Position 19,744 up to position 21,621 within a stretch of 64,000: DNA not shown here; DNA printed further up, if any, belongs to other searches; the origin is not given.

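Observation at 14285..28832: Four tandem copies of an uncharacterised two-gene module: a polytopic membrane/helical-repeat protein followed by a membrane-anchored CxxCH + PD40 beta-propeller protein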

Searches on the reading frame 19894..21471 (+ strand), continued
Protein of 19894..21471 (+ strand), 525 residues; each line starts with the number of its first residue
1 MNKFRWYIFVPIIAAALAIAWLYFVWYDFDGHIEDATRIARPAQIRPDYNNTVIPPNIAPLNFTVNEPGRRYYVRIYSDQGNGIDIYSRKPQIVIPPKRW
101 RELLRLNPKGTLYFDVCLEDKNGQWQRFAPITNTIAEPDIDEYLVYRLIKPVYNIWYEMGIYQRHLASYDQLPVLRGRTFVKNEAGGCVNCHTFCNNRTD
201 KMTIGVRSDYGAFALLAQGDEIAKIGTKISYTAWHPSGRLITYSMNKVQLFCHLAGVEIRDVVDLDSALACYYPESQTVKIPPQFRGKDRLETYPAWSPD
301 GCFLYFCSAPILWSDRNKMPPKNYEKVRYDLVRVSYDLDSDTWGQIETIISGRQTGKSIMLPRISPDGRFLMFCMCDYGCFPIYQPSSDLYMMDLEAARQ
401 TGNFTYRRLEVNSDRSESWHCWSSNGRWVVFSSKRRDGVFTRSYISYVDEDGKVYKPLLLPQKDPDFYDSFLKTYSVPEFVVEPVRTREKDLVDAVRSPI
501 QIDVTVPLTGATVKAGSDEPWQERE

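Call 70: find_encoding_contigs(protein=P0345, flank=8000, max_places=1)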
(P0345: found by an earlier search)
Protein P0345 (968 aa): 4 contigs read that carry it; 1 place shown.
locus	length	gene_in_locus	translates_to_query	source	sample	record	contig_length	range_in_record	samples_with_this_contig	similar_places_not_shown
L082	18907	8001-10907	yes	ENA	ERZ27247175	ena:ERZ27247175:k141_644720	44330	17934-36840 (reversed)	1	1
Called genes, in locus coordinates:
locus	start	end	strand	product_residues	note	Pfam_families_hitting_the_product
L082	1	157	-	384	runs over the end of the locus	PF20706:GT4-conflict (weak), PF00534:Glycos_transf_1, PF13692:Glyco_trans_1_4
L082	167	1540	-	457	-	-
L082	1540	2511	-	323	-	PF00535:Glycos_transf_2, PF10111:Glyco_tranf_2_2, PF13641:Glyco_tranf_2_3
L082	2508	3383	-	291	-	PF02485:Branch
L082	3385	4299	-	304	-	PF01501:Glyco_transf_8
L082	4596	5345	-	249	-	PF00657:Lipase_GDSL, PF13472:Lipase_GDSL_2, PF17182:OSK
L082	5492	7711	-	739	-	PF05345:He_PIG, PF16499:Melibiase_2, PF17801:Melibiase_C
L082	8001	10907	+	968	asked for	PF19529:DUF6057, PF26549:Tricorn_N (faint), PF26550:Tricorn_2nd (faint), PF07676:PD40 (weak)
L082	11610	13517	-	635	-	PF14322:SusD-like_3, PF07980:SusD_RagB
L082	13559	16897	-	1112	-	PF13620:CarboxypepD_reg, PF13715:CarbopepD_reg_2, PF07715:Plug, PF00593:TonB_dep_Rec_b-barrel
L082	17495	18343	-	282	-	PF03372:Exo_endo_phos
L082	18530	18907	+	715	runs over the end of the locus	PF13623:SurA_N_2, PF13624:SurA_N_3, PF13145:Rotamase_2 (faint), PF13616:Rotamase_3 (faint)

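Call 79: find_encoding_contigs(protein=P0132, flank=5000, max_places=1)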
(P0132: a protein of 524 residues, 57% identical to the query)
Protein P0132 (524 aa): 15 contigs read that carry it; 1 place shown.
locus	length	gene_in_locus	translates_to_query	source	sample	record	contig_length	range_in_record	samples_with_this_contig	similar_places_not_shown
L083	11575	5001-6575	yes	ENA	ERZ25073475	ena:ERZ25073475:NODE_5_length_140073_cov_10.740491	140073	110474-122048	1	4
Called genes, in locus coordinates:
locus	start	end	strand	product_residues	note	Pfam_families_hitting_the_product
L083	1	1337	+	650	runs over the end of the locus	PF19529:DUF6057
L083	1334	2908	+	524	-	PF26550:Tricorn_2nd (faint), PF07676:PD40 (weak), PF26549:Tricorn_N (weak)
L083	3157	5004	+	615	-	PF19529:DUF6057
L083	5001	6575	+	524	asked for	PF26550:Tricorn_2nd (faint), PF07676:PD40 (weak), PF26549:Tricorn_N (weak)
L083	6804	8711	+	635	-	PF19529:DUF6057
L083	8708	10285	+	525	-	PF26550:Tricorn_2nd (faint), PF07676:PD40 (weak)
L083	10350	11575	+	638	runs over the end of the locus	PF19529:DUF6057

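Call 80: find_encoding_contigs(protein=P0188, flank=5000, max_places=1)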
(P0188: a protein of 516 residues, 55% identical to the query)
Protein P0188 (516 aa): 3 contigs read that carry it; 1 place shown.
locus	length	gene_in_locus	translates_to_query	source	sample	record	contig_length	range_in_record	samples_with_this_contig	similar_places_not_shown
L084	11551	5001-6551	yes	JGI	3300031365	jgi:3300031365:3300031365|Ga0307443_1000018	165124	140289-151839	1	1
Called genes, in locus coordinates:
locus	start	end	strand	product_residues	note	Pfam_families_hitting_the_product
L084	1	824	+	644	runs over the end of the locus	PF19529:DUF6057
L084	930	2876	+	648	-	PF19529:DUF6057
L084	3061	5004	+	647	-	PF19529:DUF6057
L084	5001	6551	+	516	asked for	PF26550:Tricorn_2nd (faint), PF07676:PD40 (faint), PF26549:Tricorn_N (weak)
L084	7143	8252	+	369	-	PF01042:Ribonuc_L-PSP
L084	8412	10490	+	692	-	PF13385:Laminin_G_3 (faint)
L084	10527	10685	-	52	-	-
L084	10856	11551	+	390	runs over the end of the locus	-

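Call 81: find_encoding_contigs(protein=P0124, flank=5000, max_places=1)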
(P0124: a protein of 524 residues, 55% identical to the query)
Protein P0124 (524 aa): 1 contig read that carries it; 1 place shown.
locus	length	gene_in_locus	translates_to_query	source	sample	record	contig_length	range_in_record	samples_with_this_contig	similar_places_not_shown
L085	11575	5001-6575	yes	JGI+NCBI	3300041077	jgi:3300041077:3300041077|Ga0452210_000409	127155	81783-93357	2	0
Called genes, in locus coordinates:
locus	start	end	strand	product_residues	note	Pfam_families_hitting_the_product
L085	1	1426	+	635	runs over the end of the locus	PF19529:DUF6057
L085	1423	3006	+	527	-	PF26550:Tricorn_2nd (faint), PF07676:PD40 (faint)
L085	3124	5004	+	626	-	PF19529:DUF6057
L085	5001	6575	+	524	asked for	PF26550:Tricorn_2nd (faint), PF07676:PD40 (faint), PF26549:Tricorn_N (faint)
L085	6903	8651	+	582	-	PF19529:DUF6057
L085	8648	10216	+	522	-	PF26550:Tricorn_2nd (faint), PF07676:PD40 (weak), PF26549:Tricorn_N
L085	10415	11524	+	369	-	PF01042:Ribonuc_L-PSP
